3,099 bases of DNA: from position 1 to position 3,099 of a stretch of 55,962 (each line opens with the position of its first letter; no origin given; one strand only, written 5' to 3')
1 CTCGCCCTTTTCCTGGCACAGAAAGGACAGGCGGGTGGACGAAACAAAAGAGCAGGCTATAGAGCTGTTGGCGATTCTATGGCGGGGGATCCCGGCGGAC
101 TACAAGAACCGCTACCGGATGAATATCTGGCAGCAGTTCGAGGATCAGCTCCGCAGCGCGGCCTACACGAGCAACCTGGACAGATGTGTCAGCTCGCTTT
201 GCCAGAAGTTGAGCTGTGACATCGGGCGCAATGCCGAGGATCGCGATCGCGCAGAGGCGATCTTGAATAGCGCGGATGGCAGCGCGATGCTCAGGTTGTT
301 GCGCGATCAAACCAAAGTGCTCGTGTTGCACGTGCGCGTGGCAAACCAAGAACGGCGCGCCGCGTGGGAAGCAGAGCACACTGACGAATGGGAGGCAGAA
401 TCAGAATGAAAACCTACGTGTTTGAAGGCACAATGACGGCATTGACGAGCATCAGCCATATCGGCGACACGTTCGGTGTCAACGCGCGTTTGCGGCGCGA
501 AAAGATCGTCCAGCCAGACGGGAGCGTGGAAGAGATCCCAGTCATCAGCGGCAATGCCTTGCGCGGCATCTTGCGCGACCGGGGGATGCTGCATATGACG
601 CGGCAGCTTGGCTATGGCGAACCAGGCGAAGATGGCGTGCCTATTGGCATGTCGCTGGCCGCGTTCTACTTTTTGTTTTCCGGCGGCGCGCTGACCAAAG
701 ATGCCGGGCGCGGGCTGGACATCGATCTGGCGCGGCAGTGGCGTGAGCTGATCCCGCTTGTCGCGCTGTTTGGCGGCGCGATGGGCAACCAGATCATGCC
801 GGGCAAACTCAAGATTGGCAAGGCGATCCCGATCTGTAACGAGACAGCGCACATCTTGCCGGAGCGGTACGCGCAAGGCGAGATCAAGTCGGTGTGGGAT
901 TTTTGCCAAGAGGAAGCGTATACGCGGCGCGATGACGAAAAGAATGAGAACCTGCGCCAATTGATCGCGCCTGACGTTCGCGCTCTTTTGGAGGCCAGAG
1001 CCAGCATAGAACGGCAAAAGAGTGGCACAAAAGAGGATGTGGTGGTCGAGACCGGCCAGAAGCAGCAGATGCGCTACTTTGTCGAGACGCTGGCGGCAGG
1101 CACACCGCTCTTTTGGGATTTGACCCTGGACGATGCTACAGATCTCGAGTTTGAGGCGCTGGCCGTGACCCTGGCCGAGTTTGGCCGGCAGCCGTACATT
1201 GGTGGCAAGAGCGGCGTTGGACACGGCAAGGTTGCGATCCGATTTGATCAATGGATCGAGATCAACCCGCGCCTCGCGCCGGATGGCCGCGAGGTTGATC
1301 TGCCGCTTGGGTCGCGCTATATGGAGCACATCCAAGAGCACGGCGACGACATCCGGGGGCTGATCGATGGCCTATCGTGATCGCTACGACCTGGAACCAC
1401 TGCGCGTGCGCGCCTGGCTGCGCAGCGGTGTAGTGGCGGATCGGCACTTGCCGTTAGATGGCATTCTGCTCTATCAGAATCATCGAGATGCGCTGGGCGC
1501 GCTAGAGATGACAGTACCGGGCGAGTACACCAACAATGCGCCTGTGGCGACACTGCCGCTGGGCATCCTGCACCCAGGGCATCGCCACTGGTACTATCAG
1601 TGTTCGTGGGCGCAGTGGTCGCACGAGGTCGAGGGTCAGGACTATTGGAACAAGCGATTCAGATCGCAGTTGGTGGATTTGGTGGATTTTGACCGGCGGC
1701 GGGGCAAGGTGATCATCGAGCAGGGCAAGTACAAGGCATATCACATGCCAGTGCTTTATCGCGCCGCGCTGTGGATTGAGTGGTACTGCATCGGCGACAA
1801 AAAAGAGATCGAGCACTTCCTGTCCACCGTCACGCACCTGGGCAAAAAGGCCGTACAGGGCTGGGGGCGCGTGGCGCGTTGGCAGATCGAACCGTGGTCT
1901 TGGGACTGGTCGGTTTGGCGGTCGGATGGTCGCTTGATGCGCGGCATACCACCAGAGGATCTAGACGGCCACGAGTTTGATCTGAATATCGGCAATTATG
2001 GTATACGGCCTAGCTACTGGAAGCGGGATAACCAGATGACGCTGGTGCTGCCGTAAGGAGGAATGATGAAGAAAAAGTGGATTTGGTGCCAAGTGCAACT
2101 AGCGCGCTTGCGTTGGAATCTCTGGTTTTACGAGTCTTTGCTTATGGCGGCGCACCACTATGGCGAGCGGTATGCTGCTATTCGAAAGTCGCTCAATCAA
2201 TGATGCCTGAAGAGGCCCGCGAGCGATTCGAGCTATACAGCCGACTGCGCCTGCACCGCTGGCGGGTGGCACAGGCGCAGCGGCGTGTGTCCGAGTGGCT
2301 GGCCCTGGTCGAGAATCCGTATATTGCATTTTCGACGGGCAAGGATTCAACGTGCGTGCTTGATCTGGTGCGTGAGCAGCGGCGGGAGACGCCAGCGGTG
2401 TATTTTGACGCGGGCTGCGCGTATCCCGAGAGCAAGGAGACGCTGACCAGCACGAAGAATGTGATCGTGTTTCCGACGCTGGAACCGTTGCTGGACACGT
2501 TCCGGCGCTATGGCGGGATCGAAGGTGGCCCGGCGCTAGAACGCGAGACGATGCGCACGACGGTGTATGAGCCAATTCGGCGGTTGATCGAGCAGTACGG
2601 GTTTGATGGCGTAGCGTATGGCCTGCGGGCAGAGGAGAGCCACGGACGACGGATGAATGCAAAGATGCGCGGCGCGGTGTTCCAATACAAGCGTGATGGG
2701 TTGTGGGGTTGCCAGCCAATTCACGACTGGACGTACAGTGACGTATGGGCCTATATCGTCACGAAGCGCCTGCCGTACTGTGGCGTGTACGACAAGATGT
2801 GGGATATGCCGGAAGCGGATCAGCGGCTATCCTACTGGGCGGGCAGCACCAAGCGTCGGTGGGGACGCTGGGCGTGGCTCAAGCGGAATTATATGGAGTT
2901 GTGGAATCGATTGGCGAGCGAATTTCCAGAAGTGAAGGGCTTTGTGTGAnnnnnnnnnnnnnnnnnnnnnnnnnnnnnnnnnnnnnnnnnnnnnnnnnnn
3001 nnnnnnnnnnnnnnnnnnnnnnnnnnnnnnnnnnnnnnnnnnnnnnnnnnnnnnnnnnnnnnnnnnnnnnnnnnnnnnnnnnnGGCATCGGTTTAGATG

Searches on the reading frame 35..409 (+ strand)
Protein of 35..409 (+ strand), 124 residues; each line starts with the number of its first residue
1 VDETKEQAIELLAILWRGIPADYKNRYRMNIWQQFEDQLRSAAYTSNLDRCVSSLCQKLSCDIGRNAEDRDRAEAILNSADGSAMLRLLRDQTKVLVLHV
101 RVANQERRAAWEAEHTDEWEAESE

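Call 36: search_protein_families(library=padloc, proteins=[window:35-409:+], max_evalue=0.01)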
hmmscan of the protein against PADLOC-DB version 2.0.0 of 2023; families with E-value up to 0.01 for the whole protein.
window:35-409:+ (124 aa): 5 families
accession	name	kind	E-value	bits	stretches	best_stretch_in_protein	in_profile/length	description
PDLC01695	typeIV_Cas11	-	1.3e-28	98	1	4-121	3-121/122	Cas11_1_IV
PDLC01482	typeIV_Cas11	-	1.7e-08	32.6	1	7-110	24-128/134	CAS-IV-A; effector_SS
PDLC01008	typeIV_Cas11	-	6.8e-08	30.7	1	24-114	46-136/141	Cas_effector possibly Cas11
PDLC01694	typeIV_Cas11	-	2.4e-07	28.9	1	3-105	8-106/114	Cas11_0_IV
PDLC01573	typeIV_Cas11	-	8.9e-05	20.9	1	3-100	29-130/141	CAS-IV-A; effector_SS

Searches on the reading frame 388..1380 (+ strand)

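Call 36: search_protein_families(library=padloc, proteins=[window:388-1380:+], max_evalue=0.01)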
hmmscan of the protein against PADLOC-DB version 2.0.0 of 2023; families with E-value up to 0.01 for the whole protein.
window:388-1380:+ (330 aa): 9 families
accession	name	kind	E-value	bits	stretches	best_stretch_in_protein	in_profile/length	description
PDLC01724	typeIV_Cas7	-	3.6e-82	274.6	1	7-328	1-313/329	Csf2_0_IV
PDLC01552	typeIV_Cas7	-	8.4e-61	203.7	1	11-324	3-266/272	CAS-IV-A; effector_G7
PDLC01004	typeIV_Cas7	-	1.2e-58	196.7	1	7-321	1-279/289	Cas_effector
PDLC01572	typeIV_Cas7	-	3.7e-53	178.6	1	8-328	4-277/280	CAS-IV-A; effector_G7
PDLC01319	typeIV_Cas7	-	7.3e-14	50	1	47-283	42-261/291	CAS-IV-A; effector_G7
PDLC01003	typeIV_Cas7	-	1.7e-10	38.9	1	27-282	30-292/344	CRISPR type IV/AFERR-associated protein Csf2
PDLC01725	typeIV_Cas7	-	1.1e-06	26.3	1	196-286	130-213/263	Csf2_1_IVA3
PDLC01613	Csm3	-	1.4e-05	24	1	24-282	9-176/177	"CAS-III-A,CAS-III-D; effector_G7"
PDLC01016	Csm3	-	0.00051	18.5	1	24-282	10-188/189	Csm3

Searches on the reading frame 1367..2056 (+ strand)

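Call 36: search_protein_families(library=padloc, proteins=[window:1367-2056:+], max_evalue=0.01)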
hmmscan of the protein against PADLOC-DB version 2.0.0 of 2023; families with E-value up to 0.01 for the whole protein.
window:1367-2056:+ (229 aa): 7 families
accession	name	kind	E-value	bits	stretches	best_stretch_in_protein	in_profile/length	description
PDLC01727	typeIV_Cas5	-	7e-52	174.5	1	8-229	3-217/222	Csf3_0_IV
PDLC01498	typeIV_Cas5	-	1.4e-31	107.8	1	10-229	2-227/228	CAS-IV-A; effector_G5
PDLC01006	typeIV_Cas5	-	3.2e-27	93.6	1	11-229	3-233/235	Cas_effector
PDLC01005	typeIV_Cas5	-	1.3e-10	39.6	1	117-185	122-190/215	CRISPR type IV/AFERR-associated protein Csf3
PDLC01320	typeIV_Cas5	-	1.7e-10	39.2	1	117-186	108-177/199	CAS-IV-A; effector_G5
PDLC01726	typeIV_Cas58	-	1.3e-05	22.1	1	113-220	94-203/479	Csf3-Csf1_0_IVE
PDLC01219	typeIV_Cas5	-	0.00054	17.4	1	112-174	140-203/276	CAS-IV-C; effector_G5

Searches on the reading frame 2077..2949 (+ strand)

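Call 36: search_protein_families(library=padloc, proteins=[window:2077-2949:+], max_evalue=0.01)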
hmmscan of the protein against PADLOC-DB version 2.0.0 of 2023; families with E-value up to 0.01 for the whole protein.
window:2077-2949:+ (290 aa): 3 families
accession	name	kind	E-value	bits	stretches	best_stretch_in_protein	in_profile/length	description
PDLC02510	BrxP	-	2.3e-09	34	2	79-129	133-185/779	BrxP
PDLC02662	DndC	-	4.1e-07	27.4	1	166-244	142-225/481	DndC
PDLC02661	DndC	-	1.2e-05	22.5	0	167-244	139-222/468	DndC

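Call 77: search_protein_families(library=pfam, proteins=[window:2077-2949:+], max_evalue=0.001)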
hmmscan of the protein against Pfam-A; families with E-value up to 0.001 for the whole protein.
window:2077-2949:+ (290 aa): 1 family
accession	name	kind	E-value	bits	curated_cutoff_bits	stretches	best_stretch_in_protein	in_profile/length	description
PF01507.26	PAPS_reduct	-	2.8e-19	70.2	22.5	1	81-241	2-163/175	Phosphoadenosine phosphosulfate reductase domain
